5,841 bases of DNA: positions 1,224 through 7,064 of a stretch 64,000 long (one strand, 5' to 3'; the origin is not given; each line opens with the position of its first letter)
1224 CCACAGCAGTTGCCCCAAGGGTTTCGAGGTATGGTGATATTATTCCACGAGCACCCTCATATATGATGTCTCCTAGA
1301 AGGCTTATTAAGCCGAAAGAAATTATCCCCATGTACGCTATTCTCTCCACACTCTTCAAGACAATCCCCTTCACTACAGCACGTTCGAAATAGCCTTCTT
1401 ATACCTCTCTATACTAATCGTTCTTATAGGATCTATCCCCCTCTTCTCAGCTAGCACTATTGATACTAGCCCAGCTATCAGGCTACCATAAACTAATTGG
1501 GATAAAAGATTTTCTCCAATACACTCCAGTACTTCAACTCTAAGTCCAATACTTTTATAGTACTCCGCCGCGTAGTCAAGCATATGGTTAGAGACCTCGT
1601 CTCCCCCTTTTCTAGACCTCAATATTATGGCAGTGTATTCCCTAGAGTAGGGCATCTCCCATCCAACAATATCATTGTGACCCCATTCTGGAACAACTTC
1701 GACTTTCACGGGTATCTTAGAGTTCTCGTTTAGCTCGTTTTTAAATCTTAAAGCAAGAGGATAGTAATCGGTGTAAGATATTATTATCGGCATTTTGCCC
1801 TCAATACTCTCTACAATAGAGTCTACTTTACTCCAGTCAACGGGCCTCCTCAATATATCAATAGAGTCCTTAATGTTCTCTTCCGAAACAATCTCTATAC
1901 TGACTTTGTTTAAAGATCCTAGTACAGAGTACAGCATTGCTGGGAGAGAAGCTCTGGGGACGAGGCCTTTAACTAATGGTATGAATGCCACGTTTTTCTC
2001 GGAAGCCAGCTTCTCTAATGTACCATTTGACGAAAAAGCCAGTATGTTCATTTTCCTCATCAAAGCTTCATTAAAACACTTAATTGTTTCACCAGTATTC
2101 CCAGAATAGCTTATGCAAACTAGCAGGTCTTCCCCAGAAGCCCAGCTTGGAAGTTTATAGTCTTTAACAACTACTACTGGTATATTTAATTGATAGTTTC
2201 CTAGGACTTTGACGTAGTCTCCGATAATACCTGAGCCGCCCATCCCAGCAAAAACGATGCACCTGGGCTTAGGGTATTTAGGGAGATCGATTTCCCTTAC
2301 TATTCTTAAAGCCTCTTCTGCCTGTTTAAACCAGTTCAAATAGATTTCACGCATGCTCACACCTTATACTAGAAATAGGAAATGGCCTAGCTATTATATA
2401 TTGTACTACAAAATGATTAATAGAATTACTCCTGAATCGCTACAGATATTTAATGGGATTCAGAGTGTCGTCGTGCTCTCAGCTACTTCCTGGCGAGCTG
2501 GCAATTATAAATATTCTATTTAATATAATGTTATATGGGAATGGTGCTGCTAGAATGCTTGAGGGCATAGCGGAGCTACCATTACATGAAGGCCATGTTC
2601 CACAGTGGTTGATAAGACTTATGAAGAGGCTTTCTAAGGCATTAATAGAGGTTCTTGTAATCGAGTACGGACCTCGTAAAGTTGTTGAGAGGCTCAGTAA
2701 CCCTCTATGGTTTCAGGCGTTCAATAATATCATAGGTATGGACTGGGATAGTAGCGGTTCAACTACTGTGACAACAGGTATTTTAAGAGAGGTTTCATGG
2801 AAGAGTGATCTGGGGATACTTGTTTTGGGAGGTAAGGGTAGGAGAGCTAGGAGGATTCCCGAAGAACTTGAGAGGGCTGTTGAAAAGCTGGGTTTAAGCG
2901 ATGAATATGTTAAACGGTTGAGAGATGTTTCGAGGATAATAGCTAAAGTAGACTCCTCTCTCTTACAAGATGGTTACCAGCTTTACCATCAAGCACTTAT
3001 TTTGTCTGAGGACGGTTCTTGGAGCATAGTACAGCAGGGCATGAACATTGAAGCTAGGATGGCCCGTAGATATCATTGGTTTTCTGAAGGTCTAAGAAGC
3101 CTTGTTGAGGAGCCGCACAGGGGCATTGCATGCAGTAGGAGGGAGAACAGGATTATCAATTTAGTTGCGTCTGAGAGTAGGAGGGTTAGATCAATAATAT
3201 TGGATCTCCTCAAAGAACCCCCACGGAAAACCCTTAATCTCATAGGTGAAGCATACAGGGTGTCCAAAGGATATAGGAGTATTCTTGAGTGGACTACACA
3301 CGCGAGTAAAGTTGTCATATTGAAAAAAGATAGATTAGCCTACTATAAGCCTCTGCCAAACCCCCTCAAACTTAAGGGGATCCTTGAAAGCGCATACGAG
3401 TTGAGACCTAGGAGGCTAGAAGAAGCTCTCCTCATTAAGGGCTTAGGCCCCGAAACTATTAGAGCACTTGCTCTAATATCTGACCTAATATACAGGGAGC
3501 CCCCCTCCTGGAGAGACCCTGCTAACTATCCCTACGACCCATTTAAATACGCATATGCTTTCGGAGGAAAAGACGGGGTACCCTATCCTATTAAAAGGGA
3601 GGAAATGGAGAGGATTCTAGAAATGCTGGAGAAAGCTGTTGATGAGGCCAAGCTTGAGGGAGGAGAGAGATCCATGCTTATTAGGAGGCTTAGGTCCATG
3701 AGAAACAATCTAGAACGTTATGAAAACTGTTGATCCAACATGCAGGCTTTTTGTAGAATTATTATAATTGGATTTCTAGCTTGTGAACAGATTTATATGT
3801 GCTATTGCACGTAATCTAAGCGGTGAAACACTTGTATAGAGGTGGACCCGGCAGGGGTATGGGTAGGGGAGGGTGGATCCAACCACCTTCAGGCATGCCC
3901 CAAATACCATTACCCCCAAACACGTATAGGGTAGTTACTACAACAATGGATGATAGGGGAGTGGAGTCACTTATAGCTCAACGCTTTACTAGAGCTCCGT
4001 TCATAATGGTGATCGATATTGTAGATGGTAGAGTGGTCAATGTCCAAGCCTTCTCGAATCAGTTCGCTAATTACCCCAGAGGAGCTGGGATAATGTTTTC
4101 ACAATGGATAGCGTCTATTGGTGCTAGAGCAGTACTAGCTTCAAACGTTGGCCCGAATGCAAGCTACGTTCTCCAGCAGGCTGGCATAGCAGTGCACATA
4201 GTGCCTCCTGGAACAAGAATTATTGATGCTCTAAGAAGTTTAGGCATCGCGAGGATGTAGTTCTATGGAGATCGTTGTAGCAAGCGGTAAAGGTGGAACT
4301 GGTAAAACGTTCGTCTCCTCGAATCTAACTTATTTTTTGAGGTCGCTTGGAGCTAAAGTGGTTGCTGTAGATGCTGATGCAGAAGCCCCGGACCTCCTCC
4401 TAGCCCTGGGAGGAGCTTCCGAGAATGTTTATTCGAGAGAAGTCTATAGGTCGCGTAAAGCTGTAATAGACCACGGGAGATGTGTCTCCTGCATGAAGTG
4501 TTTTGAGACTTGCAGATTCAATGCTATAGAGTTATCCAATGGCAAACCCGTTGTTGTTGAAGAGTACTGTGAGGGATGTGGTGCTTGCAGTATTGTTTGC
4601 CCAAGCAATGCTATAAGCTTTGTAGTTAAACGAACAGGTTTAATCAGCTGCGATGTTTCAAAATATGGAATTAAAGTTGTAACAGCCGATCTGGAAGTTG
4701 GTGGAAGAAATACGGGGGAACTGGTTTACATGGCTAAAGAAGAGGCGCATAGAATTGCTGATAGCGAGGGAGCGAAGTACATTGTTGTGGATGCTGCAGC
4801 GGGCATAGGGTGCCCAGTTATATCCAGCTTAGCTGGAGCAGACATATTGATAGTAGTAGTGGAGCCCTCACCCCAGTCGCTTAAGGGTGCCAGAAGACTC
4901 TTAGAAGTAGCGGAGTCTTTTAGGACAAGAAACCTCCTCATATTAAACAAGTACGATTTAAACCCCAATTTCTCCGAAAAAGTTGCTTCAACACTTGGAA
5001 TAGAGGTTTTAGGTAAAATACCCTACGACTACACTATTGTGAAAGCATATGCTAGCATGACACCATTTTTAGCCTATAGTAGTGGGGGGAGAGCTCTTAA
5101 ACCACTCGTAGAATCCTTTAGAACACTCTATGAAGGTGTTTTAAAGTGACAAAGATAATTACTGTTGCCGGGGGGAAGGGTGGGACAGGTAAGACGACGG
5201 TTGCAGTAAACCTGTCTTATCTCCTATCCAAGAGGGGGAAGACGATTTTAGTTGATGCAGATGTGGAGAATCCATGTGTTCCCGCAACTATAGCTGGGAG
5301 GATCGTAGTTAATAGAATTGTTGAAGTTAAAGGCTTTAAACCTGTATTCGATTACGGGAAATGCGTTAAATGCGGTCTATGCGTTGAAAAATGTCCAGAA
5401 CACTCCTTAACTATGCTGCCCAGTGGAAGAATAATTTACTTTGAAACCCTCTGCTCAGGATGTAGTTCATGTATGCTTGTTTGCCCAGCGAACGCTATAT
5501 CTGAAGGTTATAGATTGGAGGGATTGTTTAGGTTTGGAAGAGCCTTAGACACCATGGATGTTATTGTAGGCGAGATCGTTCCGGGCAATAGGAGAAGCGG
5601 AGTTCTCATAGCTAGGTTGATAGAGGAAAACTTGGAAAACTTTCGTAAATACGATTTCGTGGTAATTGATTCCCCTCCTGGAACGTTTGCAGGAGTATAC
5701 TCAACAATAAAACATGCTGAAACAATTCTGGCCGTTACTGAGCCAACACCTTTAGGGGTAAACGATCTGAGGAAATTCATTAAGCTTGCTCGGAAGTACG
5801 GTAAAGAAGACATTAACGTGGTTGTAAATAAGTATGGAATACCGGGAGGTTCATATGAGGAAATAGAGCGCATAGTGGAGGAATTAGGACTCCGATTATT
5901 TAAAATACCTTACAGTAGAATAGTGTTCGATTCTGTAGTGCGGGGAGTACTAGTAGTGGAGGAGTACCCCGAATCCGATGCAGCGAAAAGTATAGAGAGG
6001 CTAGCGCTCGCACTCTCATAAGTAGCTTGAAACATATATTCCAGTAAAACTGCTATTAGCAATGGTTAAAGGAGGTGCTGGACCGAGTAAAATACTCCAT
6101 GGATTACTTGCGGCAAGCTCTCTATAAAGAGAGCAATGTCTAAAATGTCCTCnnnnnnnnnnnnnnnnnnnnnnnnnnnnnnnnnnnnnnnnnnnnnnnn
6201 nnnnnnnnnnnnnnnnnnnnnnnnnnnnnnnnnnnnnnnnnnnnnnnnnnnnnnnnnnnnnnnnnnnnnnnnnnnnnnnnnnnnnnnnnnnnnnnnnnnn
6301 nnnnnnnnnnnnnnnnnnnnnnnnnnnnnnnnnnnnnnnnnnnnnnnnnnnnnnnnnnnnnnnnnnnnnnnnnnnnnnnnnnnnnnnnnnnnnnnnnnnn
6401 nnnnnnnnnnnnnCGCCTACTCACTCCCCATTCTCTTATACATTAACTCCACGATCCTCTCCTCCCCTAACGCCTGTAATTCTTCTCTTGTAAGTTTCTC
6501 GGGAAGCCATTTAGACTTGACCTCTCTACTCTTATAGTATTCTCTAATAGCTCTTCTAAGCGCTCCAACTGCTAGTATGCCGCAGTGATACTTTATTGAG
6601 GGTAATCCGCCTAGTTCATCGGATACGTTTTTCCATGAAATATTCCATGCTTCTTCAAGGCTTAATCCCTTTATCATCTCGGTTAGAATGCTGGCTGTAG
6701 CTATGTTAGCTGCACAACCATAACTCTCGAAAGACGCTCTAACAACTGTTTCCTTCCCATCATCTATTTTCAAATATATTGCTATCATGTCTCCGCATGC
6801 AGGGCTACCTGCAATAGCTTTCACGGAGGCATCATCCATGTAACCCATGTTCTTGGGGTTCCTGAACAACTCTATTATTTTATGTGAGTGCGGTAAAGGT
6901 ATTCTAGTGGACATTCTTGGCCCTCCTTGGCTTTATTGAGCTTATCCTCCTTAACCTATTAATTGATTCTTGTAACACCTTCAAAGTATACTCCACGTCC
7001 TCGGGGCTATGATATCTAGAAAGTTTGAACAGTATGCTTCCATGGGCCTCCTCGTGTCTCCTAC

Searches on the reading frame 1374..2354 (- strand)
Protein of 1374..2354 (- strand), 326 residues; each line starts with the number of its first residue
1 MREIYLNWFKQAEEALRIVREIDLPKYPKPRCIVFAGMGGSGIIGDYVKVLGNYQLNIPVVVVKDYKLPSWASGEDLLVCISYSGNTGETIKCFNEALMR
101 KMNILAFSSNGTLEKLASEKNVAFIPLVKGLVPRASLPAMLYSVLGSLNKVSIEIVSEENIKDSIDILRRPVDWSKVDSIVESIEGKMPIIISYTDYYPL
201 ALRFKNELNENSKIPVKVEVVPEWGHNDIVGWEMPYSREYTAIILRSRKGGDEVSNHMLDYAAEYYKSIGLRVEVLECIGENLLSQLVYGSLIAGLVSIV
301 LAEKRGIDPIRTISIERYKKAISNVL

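Call 67: find_encoding_contigs(protein=window:1374-2354:-, flank=10000, max_places=4)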
Protein window:1374-2354:- (326 aa): 2 contigs read that carry it; 2 places shown.
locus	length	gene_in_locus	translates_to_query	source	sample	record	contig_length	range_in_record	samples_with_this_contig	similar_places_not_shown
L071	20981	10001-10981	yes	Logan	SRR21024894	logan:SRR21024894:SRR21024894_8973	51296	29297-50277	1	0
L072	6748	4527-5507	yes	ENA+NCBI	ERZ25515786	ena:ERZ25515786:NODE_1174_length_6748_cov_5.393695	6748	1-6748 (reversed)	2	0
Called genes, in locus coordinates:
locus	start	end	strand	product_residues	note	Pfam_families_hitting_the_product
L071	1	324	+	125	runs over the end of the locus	PF01022:HTH_5 (weak)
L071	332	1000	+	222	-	PF00215:OMPdecase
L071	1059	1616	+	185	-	PF00156:Pribosyltran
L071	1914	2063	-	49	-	-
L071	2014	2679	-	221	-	PF00291:PALP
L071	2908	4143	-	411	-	PF00155:Aminotran_1_2, PF00266:Aminotran_5, PF01041:DegT_DnrJ_EryC1, PF01212:Beta_elim_lyase (weak), PF01053:Cys_Met_Meta_PP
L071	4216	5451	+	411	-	PF00266:Aminotran_5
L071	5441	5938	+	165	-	PF01592:NifU_N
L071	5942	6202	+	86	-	PF01206:TusA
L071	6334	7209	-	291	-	PF01656:CbiA, PF10609:ParA, PF13614:AAA_31, PF00037:Fer4 (weak), PF12837:Fer4_6 (weak), PF12838:Fer4_7 (weak), PF13187:Fer4_9, PF14697:Fer4_21, +6 more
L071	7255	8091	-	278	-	PF00142:Fer4_NifH (faint), PF01656:CbiA, PF10609:ParA, PF13614:AAA_31, PF14697:Fer4_21, PF12838:Fer4_7 (weak), PF13187:Fer4_9 (weak), PF00037:Fer4 (weak), +4 more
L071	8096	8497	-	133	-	PF02579:Nitro_FeMo-Co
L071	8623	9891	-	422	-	PF05559:DUF763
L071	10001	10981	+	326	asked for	PF01380:SIS (faint), PF10432:bact-PGI_C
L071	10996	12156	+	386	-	PF07690:MFS_1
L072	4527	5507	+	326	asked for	PF01380:SIS (faint), PF10432:bact-PGI_C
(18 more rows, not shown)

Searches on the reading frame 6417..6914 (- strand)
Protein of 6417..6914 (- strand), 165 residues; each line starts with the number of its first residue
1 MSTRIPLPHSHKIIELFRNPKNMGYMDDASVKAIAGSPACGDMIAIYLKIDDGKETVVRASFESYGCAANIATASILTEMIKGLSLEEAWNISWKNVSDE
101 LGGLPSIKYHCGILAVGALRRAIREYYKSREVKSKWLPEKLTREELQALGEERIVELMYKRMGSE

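Call 35: search_protein_families(library=ncbifam, proteins=[window:6417-6914:-], max_evalue=0.00001)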
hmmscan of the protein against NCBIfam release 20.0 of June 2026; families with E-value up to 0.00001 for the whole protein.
window:6417-6914:- (165 aa): 4 families
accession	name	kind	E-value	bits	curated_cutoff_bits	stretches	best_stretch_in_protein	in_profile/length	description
TIGR03419.1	NifU_clost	equivalog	9.3e-38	129.4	187.9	1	10-130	2-120/121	Fe-S cluster assembly scaffold protein NifU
TIGR02000.1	NifU_proper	equivalog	8.2e-31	107.5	273.3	1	9-126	4-121/290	Fe-S cluster assembly protein NifU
TIGR01999.1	iscU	equivalog_domain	9.3e-30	103.3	192.4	1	10-130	2-123/124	Fe-S cluster assembly scaffold IscU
TIGR01994.1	SUF_scaf_2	equivalog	6e-15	55.5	92.5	1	13-93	9-87/137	Fe-S cluster assembly sulfur transfer protein SufU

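Call 40: find_encoding_contigs(protein=window:6417-6914:-, flank=6000, max_places=8)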
Protein window:6417-6914:- (165 aa): 1 contig read that carries it; 1 place shown.
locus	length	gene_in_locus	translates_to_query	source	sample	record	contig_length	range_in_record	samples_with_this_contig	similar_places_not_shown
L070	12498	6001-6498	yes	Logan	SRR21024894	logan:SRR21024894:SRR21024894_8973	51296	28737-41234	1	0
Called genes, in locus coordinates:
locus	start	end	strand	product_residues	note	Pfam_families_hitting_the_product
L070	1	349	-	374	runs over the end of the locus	PF00266:Aminotran_5, PF00155:Aminotran_1_2 (weak), PF05889:SepSecS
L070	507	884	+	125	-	PF01022:HTH_5 (weak)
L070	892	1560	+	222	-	PF00215:OMPdecase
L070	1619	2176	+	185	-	PF00156:Pribosyltran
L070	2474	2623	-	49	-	-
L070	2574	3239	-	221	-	PF00291:PALP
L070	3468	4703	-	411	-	PF00155:Aminotran_1_2, PF00266:Aminotran_5, PF01041:DegT_DnrJ_EryC1, PF01212:Beta_elim_lyase (weak), PF01053:Cys_Met_Meta_PP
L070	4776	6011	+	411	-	PF00266:Aminotran_5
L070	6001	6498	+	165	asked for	PF01592:NifU_N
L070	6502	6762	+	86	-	PF01206:TusA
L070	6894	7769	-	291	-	PF01656:CbiA, PF10609:ParA, PF13614:AAA_31, PF00037:Fer4 (weak), PF12837:Fer4_6 (weak), PF12838:Fer4_7 (weak), PF13187:Fer4_9, PF14697:Fer4_21, +6 more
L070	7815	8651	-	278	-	PF00142:Fer4_NifH (faint), PF01656:CbiA, PF10609:ParA, PF13614:AAA_31, PF14697:Fer4_21, PF12838:Fer4_7 (weak), PF13187:Fer4_9 (weak), PF00037:Fer4 (weak), +4 more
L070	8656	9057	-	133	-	PF02579:Nitro_FeMo-Co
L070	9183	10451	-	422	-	PF05559:DUF763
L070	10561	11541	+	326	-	PF01380:SIS (faint), PF10432:bact-PGI_C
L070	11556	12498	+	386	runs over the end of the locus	PF07690:MFS_1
